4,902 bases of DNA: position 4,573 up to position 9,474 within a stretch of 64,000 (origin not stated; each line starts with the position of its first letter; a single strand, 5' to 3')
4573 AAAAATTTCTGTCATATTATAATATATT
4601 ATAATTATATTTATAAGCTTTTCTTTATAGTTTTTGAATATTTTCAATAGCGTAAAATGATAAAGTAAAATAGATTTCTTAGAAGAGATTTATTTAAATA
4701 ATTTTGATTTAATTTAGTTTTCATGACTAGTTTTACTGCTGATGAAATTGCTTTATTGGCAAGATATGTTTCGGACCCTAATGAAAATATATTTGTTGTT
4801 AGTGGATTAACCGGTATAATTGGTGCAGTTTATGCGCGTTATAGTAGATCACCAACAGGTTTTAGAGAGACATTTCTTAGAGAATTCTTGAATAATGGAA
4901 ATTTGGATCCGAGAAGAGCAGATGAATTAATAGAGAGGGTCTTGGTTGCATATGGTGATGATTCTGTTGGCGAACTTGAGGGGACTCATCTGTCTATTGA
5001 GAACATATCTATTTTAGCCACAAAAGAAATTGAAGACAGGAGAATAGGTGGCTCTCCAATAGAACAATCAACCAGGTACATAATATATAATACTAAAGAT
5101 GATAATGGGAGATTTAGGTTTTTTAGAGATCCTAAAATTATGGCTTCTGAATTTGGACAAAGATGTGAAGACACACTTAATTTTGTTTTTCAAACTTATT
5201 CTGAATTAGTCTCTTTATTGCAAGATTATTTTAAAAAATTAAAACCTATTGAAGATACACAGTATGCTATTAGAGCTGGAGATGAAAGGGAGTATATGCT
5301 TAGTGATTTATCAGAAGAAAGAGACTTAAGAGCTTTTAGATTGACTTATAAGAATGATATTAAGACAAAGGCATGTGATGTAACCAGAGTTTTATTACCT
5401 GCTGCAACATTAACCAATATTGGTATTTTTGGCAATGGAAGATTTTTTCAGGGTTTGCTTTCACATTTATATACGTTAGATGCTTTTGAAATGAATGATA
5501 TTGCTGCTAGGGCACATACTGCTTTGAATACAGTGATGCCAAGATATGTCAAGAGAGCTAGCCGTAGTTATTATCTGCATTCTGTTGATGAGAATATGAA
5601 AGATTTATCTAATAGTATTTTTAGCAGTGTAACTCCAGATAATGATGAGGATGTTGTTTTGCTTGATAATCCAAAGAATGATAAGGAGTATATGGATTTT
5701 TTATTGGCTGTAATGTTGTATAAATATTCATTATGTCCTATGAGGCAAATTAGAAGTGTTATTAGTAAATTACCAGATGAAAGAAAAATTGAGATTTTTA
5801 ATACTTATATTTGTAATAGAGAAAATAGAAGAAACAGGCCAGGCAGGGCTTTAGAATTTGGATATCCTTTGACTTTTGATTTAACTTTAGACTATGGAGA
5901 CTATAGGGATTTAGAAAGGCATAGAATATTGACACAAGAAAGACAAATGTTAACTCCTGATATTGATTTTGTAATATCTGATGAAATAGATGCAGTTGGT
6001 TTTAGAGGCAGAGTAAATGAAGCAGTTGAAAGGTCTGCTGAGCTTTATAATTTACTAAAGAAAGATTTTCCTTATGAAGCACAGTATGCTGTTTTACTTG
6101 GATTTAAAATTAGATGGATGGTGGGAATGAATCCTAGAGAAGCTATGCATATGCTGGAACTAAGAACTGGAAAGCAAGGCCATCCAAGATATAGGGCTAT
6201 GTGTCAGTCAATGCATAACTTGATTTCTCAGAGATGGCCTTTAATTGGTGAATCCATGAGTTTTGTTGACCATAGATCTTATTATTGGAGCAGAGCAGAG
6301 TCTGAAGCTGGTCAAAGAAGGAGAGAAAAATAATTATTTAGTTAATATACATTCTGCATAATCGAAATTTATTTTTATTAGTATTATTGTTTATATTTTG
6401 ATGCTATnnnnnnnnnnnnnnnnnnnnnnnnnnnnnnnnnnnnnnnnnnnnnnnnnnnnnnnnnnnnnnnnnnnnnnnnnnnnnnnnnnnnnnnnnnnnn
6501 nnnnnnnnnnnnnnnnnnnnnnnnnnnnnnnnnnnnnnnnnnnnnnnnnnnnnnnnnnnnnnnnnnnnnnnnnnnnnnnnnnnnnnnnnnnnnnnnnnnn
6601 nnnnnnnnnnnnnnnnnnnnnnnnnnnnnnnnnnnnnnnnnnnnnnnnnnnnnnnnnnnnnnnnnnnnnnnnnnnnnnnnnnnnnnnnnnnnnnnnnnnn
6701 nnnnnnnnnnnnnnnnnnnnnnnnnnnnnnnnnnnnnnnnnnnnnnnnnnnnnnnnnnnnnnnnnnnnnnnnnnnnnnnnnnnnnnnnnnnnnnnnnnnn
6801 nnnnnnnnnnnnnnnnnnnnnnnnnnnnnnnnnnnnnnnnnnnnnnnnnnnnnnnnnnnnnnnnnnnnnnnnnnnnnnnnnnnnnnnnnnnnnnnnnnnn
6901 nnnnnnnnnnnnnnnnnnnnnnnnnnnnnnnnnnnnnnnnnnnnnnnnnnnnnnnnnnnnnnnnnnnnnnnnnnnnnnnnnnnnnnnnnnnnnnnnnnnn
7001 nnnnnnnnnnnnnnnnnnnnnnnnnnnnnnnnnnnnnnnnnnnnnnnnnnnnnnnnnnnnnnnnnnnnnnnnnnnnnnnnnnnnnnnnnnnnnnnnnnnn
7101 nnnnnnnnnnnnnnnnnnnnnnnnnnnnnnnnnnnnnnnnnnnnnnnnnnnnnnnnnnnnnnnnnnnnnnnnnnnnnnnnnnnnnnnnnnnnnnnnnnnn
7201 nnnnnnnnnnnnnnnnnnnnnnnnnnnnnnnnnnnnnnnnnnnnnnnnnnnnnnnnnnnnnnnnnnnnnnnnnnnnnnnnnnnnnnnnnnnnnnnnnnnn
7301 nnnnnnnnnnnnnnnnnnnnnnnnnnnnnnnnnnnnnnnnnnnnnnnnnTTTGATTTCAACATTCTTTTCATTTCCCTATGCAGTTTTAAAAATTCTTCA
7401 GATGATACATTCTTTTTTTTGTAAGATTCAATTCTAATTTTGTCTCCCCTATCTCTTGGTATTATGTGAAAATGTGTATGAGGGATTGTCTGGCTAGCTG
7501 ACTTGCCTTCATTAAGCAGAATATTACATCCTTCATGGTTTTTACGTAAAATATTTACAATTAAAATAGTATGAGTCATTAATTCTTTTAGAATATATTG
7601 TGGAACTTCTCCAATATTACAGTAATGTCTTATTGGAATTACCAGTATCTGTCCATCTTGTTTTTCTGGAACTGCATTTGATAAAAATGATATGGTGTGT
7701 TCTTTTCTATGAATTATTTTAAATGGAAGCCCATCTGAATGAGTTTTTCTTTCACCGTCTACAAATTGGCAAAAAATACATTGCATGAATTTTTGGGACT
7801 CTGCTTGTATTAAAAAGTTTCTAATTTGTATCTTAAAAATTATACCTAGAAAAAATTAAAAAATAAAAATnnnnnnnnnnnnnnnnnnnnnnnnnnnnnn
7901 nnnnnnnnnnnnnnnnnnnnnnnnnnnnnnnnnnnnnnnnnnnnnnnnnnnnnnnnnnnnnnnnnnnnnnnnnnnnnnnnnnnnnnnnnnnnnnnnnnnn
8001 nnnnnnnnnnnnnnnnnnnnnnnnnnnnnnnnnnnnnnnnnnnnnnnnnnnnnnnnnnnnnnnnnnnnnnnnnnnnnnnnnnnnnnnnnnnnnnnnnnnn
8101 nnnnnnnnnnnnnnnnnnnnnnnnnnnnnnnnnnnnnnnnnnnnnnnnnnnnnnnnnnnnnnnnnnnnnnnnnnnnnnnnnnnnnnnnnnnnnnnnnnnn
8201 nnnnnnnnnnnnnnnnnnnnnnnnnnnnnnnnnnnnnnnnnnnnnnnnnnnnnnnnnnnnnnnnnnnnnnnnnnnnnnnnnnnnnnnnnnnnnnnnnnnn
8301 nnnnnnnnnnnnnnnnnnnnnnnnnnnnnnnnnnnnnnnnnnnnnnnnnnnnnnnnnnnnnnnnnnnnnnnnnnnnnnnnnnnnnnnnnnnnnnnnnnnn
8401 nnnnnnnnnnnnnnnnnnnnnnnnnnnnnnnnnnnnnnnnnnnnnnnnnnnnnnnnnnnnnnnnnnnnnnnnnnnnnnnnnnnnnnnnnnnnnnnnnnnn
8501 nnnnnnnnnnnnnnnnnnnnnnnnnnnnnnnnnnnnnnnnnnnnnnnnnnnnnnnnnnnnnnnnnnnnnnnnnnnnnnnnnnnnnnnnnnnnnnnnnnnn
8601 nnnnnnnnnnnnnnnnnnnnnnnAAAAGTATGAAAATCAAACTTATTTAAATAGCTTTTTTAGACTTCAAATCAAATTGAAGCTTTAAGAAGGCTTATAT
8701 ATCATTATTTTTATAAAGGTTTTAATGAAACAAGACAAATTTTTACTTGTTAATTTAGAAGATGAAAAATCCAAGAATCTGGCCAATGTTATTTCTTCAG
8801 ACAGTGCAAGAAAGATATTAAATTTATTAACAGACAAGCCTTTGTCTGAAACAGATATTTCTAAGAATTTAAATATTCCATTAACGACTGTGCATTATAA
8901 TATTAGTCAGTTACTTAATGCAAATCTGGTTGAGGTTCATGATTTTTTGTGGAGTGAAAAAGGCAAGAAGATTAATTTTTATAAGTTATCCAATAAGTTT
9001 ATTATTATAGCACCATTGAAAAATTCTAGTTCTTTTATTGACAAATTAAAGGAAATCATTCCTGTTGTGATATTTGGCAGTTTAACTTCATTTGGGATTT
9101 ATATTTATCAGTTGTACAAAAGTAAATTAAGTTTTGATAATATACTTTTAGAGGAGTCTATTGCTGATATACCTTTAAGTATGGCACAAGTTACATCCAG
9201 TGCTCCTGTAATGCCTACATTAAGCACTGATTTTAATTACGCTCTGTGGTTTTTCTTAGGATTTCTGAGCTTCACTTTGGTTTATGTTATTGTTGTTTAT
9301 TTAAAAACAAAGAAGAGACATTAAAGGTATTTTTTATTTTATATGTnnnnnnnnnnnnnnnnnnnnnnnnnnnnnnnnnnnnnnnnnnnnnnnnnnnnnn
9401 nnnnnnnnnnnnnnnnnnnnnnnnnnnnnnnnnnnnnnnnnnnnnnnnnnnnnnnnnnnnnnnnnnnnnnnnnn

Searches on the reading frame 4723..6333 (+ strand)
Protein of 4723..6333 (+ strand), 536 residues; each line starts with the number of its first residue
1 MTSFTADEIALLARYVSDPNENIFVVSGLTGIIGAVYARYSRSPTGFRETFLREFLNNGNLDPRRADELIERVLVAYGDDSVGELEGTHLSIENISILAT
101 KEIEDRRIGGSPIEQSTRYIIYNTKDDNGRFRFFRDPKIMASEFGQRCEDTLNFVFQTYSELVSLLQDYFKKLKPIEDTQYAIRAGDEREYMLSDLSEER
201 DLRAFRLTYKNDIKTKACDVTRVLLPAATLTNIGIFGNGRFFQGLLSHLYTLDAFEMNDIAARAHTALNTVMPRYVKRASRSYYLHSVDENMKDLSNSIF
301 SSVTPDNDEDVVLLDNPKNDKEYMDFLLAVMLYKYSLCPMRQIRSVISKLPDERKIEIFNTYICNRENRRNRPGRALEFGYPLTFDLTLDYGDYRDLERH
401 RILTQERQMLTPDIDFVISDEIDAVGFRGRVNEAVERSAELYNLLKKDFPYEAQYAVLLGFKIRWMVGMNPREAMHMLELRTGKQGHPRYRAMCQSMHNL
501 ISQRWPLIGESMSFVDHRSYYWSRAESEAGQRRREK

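Call 22: search_protein_families(library=pfam, proteins=[window:4723-6333:+], max_evalue=0.00001)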
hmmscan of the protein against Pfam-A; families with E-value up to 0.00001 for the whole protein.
window:4723-6333:+ (536 aa): 1 family
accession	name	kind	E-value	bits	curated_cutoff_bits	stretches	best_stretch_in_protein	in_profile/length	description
PF02511.20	Thy1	-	6.8e-30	104.7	24.8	2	383-506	59-190/191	Thymidylate synthase complementing protein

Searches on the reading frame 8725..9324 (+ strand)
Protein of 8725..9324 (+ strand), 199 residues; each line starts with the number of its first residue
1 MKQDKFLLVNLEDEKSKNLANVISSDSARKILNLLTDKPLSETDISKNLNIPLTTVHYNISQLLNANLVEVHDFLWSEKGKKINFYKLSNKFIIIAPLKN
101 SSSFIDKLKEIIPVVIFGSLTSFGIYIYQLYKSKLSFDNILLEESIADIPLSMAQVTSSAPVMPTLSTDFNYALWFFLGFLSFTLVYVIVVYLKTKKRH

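Call 22: search_protein_families(library=pfam, proteins=[window:8725-9324:+], max_evalue=0.00001)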
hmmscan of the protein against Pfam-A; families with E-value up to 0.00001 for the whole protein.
window:8725-9324:+ (199 aa): 2 families
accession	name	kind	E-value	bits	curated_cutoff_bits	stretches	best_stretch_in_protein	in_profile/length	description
PF12840.13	HTH_20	-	1.1e-07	32.1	27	1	24-72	2-51/51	Helix-turn-helix domain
PF13412.12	HTH_24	-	9.2e-06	25.6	21.9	0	27-70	4-48/48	Winged helix-turn-helix DNA-binding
